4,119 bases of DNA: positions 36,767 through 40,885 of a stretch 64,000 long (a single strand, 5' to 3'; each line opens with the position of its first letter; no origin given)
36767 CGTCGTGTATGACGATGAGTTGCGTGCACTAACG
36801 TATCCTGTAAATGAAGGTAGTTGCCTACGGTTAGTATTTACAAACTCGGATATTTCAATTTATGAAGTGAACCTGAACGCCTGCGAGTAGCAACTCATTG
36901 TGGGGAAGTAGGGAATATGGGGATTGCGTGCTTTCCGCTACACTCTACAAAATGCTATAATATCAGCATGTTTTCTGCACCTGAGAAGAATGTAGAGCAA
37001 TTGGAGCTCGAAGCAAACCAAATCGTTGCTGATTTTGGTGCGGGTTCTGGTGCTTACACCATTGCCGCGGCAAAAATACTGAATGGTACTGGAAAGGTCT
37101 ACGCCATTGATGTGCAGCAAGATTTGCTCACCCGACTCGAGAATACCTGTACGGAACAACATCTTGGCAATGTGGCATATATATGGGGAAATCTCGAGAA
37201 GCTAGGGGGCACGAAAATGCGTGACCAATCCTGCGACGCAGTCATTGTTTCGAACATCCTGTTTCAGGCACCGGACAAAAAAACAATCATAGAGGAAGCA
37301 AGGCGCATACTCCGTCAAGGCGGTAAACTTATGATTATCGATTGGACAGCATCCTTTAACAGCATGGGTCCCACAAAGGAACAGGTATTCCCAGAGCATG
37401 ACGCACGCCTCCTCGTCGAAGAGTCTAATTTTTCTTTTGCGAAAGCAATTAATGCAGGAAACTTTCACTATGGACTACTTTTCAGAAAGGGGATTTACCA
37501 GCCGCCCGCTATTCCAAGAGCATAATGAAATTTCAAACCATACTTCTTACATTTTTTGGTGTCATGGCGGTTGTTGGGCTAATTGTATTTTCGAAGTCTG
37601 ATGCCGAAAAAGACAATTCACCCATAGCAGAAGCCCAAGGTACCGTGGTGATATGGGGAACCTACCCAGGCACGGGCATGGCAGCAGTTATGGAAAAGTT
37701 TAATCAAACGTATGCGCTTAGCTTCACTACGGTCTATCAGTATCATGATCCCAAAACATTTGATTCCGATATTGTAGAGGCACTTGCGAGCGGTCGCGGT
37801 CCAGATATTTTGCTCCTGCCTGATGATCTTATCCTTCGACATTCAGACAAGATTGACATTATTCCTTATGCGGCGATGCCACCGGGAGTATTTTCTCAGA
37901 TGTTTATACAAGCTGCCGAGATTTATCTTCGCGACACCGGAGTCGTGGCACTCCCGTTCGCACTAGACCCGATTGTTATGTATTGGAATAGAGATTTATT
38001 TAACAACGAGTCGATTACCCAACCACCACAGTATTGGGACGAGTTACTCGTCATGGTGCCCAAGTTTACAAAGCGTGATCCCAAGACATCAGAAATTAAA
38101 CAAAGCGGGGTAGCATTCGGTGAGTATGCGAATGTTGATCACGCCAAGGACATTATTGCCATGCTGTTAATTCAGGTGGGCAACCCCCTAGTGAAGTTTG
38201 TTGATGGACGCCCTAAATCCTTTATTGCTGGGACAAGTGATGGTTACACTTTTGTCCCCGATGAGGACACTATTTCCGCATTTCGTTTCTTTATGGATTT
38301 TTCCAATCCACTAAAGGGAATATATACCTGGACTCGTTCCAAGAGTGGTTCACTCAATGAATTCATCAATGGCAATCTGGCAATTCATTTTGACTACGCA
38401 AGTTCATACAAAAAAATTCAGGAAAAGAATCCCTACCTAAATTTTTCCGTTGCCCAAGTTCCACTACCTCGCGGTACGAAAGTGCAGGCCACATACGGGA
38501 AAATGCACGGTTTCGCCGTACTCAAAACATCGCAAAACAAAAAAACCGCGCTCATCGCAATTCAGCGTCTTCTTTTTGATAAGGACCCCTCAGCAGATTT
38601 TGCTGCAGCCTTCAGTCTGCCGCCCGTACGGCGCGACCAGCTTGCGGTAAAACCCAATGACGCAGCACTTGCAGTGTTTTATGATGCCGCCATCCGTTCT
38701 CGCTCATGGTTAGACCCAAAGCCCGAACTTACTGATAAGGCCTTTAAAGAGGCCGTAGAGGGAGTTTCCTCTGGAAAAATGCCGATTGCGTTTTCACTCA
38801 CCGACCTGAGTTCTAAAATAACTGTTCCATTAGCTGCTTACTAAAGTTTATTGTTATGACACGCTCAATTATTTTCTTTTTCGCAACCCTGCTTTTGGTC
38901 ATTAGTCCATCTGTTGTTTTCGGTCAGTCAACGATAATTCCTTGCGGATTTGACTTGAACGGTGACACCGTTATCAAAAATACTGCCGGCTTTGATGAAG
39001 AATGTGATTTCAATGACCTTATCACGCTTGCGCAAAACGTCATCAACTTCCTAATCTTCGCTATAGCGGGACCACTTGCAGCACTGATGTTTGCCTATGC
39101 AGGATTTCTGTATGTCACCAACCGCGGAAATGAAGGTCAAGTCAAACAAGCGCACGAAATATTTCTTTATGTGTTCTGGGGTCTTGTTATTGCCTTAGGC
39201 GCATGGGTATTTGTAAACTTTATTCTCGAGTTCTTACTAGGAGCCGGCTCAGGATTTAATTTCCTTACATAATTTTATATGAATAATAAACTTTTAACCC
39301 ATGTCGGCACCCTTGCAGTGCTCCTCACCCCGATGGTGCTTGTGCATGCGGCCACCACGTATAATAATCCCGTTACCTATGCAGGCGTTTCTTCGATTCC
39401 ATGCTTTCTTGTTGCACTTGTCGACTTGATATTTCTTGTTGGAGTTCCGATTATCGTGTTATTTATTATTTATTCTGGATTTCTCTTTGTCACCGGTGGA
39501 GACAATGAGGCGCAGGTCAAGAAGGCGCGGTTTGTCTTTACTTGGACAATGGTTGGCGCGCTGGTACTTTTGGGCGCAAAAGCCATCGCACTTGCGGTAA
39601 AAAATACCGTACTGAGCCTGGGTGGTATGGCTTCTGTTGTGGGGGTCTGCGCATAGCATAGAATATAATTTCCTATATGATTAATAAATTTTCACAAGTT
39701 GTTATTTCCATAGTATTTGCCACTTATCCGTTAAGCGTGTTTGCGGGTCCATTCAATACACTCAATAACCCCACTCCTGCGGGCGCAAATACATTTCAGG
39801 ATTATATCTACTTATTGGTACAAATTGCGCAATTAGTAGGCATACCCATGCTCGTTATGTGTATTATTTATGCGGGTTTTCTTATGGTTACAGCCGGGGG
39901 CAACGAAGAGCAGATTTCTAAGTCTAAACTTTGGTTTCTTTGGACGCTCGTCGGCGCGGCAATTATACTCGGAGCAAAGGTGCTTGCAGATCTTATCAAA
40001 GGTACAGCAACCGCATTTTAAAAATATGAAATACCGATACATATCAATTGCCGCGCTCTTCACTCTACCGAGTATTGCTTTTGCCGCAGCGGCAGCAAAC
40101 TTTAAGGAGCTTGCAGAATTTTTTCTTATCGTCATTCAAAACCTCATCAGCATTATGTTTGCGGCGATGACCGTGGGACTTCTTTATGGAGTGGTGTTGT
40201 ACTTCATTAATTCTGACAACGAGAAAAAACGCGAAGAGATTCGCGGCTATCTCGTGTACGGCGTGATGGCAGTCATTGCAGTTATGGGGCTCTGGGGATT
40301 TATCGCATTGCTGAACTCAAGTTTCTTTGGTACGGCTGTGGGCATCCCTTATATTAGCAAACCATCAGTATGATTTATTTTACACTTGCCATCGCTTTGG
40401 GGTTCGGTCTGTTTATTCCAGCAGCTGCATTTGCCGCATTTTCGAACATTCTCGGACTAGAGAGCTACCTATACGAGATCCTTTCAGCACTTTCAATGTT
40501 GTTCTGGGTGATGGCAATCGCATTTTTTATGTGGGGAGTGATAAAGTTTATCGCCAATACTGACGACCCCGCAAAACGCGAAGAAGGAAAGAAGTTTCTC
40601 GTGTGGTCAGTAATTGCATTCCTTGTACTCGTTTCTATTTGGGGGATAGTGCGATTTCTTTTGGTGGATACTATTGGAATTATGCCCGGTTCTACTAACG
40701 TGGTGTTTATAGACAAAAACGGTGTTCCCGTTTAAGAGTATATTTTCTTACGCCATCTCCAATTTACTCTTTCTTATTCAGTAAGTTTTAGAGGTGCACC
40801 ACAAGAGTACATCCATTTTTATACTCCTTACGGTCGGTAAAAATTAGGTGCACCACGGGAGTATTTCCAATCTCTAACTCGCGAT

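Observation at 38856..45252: Tandem array of eight diverged paralogous small two-TM secreted proteins (VirB2/TrbC-pilin-like topology) converging on a large polytopic membrane protein and a coupled soluble protein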

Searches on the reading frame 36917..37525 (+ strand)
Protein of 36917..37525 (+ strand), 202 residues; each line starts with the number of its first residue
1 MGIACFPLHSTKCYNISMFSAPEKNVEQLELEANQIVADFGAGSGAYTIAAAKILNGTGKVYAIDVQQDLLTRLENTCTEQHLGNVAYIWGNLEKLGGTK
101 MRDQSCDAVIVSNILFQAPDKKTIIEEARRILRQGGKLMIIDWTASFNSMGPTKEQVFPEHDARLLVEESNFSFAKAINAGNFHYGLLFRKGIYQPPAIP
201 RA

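Call 8: search_protein_families(library=pfam, proteins=[window:36917-37525:+], max_evalue=0.001)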
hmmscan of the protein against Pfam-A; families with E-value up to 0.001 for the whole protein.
window:36917-37525:+ (202 aa): 15 families
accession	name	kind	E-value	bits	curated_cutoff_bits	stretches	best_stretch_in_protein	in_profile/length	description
PF13847.12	Methyltransf_31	-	2.5e-16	60.1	27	1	33-144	3-113/145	Methyltransferase domain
PF13649.12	Methyltransf_25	-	2.4e-14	54.2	27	1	37-136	1-97/97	Methyltransferase domain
PF08241.18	Methyltransf_11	-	2.4e-14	54.2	21.2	1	39-140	2-95/95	Methyltransferase domain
PF01209.24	Ubie_methyltran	-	3.4e-13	49.9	20.1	1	35-144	49-155/233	ubiE/COQ5 methyltransferase family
PF08242.18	Methyltransf_12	-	1.1e-08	36.1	30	1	39-138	2-98/98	Methyltransferase domain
PF05175.20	MTS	-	1.3e-08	35.2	23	1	27-141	25-139/170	Methyltransferase small domain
PF06325.19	PrmA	-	2.3e-06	27.8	22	1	27-139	156-257/296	Ribosomal protein L11 methyltransferase (PrmA)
PF01269.23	Fibrillarin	-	1.6e-05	24.6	27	1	24-184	62-215/227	Fibrillarin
PF01135.25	PCMT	-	3.2e-05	24.2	20.3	1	20-92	60-132/210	Protein-L-isoaspartate(D-aspartate) O-methyltransferase (PCMT)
PF00891.24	Methyltransf_2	-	5.5e-05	23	22.3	1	24-158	53-182/210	O-methyltransferase domain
PF05148.21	Methyltransf_8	-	7.6e-05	23.1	27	0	101-152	118-168/219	Hypothetical methyltransferase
PF02390.23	Methyltransf_4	-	8e-05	22.6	24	1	34-111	2-78/173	Putative methyltransferase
PF13489.12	Methyltransf_23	-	0.00018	21.7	27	1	18-152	5-124/164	Methyltransferase domain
PF02475.24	TRM5-TYW2_MTfase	-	0.00059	20.3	28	1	30-136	33-131/164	TRM5/TYW2 methyltransferase domain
PF01728.25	FtsJ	-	0.00073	20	24.1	1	30-75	17-62/181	FtsJ-like methyltransferase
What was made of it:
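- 36917..37525 (+): Class I SAM-dependent methyltransferase, first gene of the conserved cassette (the true start is probably near 36968, because orthologs are about 177-183 aa). Pfam Methyltransf_31/25/11 and Ubie_methyltran (call 8).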

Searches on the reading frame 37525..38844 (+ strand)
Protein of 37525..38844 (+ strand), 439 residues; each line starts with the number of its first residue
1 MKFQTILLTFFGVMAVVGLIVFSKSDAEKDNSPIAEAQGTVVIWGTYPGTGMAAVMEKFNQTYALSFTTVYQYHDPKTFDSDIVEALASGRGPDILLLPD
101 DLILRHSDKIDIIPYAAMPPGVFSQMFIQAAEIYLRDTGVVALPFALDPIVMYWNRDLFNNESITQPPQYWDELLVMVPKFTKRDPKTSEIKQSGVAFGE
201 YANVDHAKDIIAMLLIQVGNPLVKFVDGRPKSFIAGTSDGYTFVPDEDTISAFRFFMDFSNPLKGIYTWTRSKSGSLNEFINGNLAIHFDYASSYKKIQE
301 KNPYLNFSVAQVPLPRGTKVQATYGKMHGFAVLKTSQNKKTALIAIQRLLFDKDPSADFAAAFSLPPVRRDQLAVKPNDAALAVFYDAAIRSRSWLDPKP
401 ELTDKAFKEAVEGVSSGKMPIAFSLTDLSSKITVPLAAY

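Call 8: search_protein_families(library=pfam, proteins=[window:37525-38844:+], max_evalue=0.001)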
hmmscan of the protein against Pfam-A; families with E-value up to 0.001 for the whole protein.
window:37525-38844:+ (439 aa): 2 families
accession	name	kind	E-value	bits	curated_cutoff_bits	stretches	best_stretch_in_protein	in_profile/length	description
PF01547.30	SBP_bac_1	-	3.1e-14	54.1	26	1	82-342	39-293/307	Bacterial extracellular solute-binding protein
PF13416.11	SBP_bac_8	-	1.6e-12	48.2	27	1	136-371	79-264/279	Bacterial extracellular solute-binding protein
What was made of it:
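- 37525..38844 (+): Membrane-anchored family-1 solute-binding-protein-like gene. It overlaps the methyltransferase stop by 1 nt and ends 11 nt before pil1. Pfam SBP_bac_1/SBP_bac_8 (call 8).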

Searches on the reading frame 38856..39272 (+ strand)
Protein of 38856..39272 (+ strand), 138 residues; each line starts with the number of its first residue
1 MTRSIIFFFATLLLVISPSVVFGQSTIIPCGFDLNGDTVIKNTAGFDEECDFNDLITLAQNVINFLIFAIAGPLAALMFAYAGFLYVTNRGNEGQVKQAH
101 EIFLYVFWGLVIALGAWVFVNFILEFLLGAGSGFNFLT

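Call 3: search_protein_families(library=pfam, proteins=[window:38856-39272:+], max_evalue=1)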
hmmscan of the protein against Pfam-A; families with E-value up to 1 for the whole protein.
window:38856-39272:+ (138 aa): 4 families
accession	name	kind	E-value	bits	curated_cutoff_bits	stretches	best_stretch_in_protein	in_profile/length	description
PF18895.5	T4SS_pilin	-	1.5e-09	38.2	26.6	1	53-123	2-71/71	Type IV secretion system pilin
PF04956.18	TrbC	-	6.9e-05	23.4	27.9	1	54-123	36-98/98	TrbC/VIRB2 pilin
PF01529.25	DHHC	-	0.034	14.6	28.7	1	45-124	31-110/133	DHHC palmitoyltransferase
PF10066.14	DUF2304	-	0.058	14.1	25.5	1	76-137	6-67/106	Uncharacterized conserved protein (DUF2304)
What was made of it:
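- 38856..39272 (+): pil1, T4SS_pilin paralog (group A; ortholog of array position 1). PF18895 38.2 bits (GA 26.6) and TrbC 23.4 bits (call 3).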

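Call 4: search_protein_families(library=ncbifam, proteins=[window:38856-39272:+], max_evalue=1)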
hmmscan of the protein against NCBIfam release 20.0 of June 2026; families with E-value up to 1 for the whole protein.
window:38856-39272:+ (138 aa): 1 family
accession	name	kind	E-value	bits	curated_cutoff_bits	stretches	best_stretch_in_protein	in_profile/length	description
NF045849.1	ICE_MMCAP2_0565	equivalog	5e-05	22.9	40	1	52-125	2-78/80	Mbov_0395 family pilin-like conjugal transfer protein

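Call 70: search_solved_structures(query=A1, max_evalue=10, show_alignments=2)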
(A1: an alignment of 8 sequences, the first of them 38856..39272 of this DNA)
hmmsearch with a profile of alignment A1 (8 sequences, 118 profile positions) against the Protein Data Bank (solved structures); distinct sequences matched with E-value up to 10: 2.
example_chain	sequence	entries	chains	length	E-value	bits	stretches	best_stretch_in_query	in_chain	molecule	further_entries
8cw4_1A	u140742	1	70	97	0.11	16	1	7-62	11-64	Conjugal transfer protein TraM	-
6ssr_A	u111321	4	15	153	1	12.9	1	49-103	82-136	Microsomal glutathione S-transferase 2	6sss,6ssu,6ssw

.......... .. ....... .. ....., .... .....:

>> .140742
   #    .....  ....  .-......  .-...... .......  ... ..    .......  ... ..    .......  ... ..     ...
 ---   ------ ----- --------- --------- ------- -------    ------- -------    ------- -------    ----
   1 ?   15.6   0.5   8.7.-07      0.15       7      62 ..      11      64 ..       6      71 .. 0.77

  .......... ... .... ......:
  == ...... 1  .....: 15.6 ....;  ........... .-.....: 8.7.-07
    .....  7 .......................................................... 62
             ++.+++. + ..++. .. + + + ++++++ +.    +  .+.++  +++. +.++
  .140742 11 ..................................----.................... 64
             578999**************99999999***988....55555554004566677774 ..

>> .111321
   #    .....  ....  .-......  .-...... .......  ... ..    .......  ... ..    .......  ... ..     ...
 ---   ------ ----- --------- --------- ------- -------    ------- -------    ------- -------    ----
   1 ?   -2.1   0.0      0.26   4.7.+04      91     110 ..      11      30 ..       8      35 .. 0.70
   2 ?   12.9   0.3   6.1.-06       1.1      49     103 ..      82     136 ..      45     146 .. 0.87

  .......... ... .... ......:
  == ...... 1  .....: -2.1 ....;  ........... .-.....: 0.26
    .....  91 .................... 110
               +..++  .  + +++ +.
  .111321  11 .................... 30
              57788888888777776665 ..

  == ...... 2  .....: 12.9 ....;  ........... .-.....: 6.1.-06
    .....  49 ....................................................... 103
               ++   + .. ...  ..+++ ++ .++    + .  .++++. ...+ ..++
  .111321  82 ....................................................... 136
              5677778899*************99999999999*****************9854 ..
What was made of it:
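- On PF04956 TrbC/VirB2: The paralog profile's best PDB hit is pKM101 TraM (8cw4), but at E = 0.11 (call 70).
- TrbC/VirB2 proper is not matched above threshold (call 3), and the PDB VirB2 hit is not significant (E 0.11, call 70). The weak affinities are all to conjugative pilins (calls 3, 4, 70).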

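Call 83: search_protein_families(library=phrogs, proteins=[window:38856-39272:+], max_evalue=0.01)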
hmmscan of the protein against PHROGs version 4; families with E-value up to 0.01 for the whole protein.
window:38856-39272:+ (138 aa): 0 families

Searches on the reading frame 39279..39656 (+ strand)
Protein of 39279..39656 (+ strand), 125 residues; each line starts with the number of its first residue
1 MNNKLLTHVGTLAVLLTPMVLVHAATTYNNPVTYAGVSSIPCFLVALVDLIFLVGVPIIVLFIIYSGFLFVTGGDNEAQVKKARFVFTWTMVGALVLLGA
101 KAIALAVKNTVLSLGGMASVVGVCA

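Call 3: search_protein_families(library=pfam, proteins=[window:39279-39656:+], max_evalue=1)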
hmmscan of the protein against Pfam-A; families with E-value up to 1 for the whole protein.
window:39279-39656:+ (125 aa): 4 families
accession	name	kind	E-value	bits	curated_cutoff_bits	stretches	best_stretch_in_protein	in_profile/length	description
PF18895.5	T4SS_pilin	-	1.8e-06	28.4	26.6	1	38-104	3-68/71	Type IV secretion system pilin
PF04893.22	Yip1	-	0.0076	16.6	28.6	1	14-99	78-169/173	Yip1 domain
PF04956.18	TrbC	-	0.01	16.5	27.9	1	19-105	25-96/98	TrbC/VIRB2 pilin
PF20315.3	DUF6611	-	0.83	10.1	27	0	74-113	39-79/168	Family of unknown function (DUF6611)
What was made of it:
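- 39279..39656 (+): pil2, T4SS_pilin paralog (group A; position-2 ortholog). PF18895 28.4 bits (call 3).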

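Call 4: search_protein_families(library=ncbifam, proteins=[window:39279-39656:+], max_evalue=1)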
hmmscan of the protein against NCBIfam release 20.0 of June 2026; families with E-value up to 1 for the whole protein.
window:39279-39656:+ (125 aa): 3 families
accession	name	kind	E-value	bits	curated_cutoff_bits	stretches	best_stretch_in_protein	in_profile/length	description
NF001592.0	PRK00394.1-1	equivalog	0.02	14.3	270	1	50-83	136-169/194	TATA-box-binding protein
NF001597.0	PRK00394.2-2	subfamily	0.11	11.9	255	1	50-83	136-169/183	TATA-box-binding protein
NF033891.1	surf_exc_IncI1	exception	0.44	10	100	1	43-102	10-66/210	plasmid IncI1-type surface exclusion protein ExcA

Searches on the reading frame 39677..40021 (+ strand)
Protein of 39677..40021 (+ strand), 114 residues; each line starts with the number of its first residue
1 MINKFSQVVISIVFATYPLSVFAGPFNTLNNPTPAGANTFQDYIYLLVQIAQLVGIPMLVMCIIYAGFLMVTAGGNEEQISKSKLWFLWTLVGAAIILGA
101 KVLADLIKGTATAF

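Call 3: search_protein_families(library=pfam, proteins=[window:39677-40021:+], max_evalue=1)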
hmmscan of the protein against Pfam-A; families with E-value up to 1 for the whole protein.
window:39677-40021:+ (114 aa): 6 families
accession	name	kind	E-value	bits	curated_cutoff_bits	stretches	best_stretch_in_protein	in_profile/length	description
PF18895.5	T4SS_pilin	-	6.2e-07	29.8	26.6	1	38-107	3-71/71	Type IV secretion system pilin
PF04956.18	TrbC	-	0.00014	22.4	27.9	1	12-107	19-98/98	TrbC/VIRB2 pilin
PF12698.13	ABC2_membrane_3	-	0.0038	16.8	31.6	1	28-112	139-221/347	ABC-2 family transporter protein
PF19607.4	DUF6112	-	0.0075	16.5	25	1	36-102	12-75/88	Family of unknown function (DUF6112)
PF10956.13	DUF2756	-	0.019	15.7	21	1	12-37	6-31/105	Protein of unknown function (DUF2756)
PF13239.11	2TM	-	0.39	11.3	24.8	1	63-103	21-56/79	2TM domain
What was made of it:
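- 39677..40021 (+): pil3, T4SS_pilin paralog (group A; lineage-specific duplicate of position 2). PF18895 29.8 bits and TrbC 22.4 bits (call 3).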

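Call 4: search_protein_families(library=ncbifam, proteins=[window:39677-40021:+], max_evalue=1)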
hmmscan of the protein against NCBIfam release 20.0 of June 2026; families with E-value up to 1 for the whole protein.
window:39677-40021:+ (114 aa): 4 families
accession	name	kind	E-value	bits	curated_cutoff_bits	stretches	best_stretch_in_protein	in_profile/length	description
NF045849.1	ICE_MMCAP2_0565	equivalog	0.00038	20.1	40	1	37-109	6-78/80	Mbov_0395 family pilin-like conjugal transfer protein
NF007675.0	PRK10350.1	equivalog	0.0054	16.7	136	1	12-36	6-30/145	DUF2756 family protein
NF008976.0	PRK12324.1-1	equivalog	0.011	15.1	474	1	44-106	134-200/306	decaprenyl-phosphate phosphoribosyltransferase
NF033891.1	surf_exc_IncI1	exception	0.12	11.7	100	1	40-99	7-63/210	plasmid IncI1-type surface exclusion protein ExcA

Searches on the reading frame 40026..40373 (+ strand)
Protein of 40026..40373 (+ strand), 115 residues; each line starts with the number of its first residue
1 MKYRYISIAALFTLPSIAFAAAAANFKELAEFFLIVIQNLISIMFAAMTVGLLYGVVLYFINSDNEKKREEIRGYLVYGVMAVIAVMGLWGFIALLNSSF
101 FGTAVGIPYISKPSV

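Call 3: search_protein_families(library=pfam, proteins=[window:40026-40373:+], max_evalue=1)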
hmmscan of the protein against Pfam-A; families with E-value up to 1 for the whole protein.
window:40026-40373:+ (115 aa): 4 families
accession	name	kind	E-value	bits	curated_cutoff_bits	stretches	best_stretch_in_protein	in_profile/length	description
PF20303.3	YLATT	-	0.00026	21.2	26.7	1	40-86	2-48/107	YEATS-Like-Associating Three TM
PF18895.5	T4SS_pilin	-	0.0011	19.4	26.6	1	37-93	12-68/71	Type IV secretion system pilin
PF06570.16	DUF1129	-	0.031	14.3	29.1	1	38-97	112-172/207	Protein of unknown function (DUF1129)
PF06781.17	CrgA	-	0.91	10.2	24.8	0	40-64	35-59/89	Cell division protein CrgA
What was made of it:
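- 40026..40373 (+): pil4, divergent pilin paralog (group B; position-3 type). PF18895 only 19.4 bits, below GA (call 3).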

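Call 4: search_protein_families(library=ncbifam, proteins=[window:40026-40373:+], max_evalue=1)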
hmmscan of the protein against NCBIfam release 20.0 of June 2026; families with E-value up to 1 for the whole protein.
window:40026-40373:+ (115 aa): 9 families
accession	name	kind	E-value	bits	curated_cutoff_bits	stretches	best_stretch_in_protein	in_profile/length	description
NF042915.1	MAB_1171c_fam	subfamily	0.00055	19.1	100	1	6-90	28-112/362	MAB_1171c family putative transporter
NF045849.1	ICE_MMCAP2_0565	equivalog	0.0079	15.9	40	1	42-96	23-76/80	Mbov_0395 family pilin-like conjugal transfer protein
NF037976.1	gtrA_1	subfamily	0.0081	16.3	50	1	17-98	8-94/126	GtrA family protein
NF045607.1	exo_Victor_syst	equivalog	0.016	15.2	35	1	43-85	3-46/82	XrtV sorting system accessory protein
TIGR02908.1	CoxD_Bacillus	equivalog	0.021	14.8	117.85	1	1-94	25-106/110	cytochrome c oxidase subunit IVB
TIGR00341.1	TIGR00341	hypoth_equivalog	0.12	11.6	94.75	1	7-87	240-315/325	TIGR00341 family protein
NF045997.1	Mbov0119_fam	equivalog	0.15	10.6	250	1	16-77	394-456/646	Mbov_0119 family protein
NF052277.1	lmo0954_fam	equivalog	0.32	11.6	40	1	33-96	14-75/89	lmo0954 family membrane protein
NF033218.1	anchor_AmaP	equivalog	0.42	10.4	55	1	33-96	11-69/166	alkaline shock response membrane anchor protein AmaP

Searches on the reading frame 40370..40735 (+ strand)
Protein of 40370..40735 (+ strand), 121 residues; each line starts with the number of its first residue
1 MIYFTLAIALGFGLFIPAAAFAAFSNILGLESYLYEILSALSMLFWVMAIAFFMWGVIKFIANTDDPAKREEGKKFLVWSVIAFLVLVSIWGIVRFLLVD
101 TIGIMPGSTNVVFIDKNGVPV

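Call 3: search_protein_families(library=pfam, proteins=[window:40370-40735:+], max_evalue=1)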
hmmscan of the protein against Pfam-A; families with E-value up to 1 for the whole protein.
window:40370-40735:+ (121 aa): 4 families
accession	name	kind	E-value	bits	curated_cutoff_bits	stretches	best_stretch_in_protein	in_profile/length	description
PF18895.5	T4SS_pilin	-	3.1e-12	46.8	26.6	1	33-97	8-71/71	Type IV secretion system pilin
PF12442.13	DUF3681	-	0.0021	18.9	24.3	1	13-93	24-95/96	Protein of unknown function (DUF3681)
PF00335.26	Tetraspanin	-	0.017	15.2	32.1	1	38-94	5-66/225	Tetraspanin family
PF23483.1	Microp_apicomplexa_2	-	0.019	15.7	27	1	37-102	3-67/108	Apicomplexa microprotein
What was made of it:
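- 40370..40735 (+): pil5, T4SS_pilin paralog (group B; position-3 type); last gene of the first block. PF18895 46.8 bits (call 3).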

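Call 4: search_protein_families(library=ncbifam, proteins=[window:40370-40735:+], max_evalue=1)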
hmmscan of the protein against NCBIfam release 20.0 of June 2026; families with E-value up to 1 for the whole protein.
window:40370-40735:+ (121 aa): 3 families
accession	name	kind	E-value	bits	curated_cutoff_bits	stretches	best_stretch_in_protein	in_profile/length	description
NF045849.1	ICE_MMCAP2_0565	equivalog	1.3e-10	40.8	40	1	31-97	10-76/80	Mbov_0395 family pilin-like conjugal transfer protein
TIGR02866.1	CoxB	equivalog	0.011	15.3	147.7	1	34-92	12-73/202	cytochrome c oxidase subunit II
NF038216.1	ABZJ_00895_fam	subfamily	0.025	14.5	33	1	18-100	8-90/134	ABZJ_00895 family protein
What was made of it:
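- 40370..40735 (+): NF045849 40.8 bits, above its cutoff of 40 (call 4).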

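Call 104: search_dna_similar(query=window:40370-40735:+, collection=plasmids, mode=protein, max_evalue=0.01, max_rows=15)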
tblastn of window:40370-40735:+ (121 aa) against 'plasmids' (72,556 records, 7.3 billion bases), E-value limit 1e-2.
No match.
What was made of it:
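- Tried and rejected: No match (call 104).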
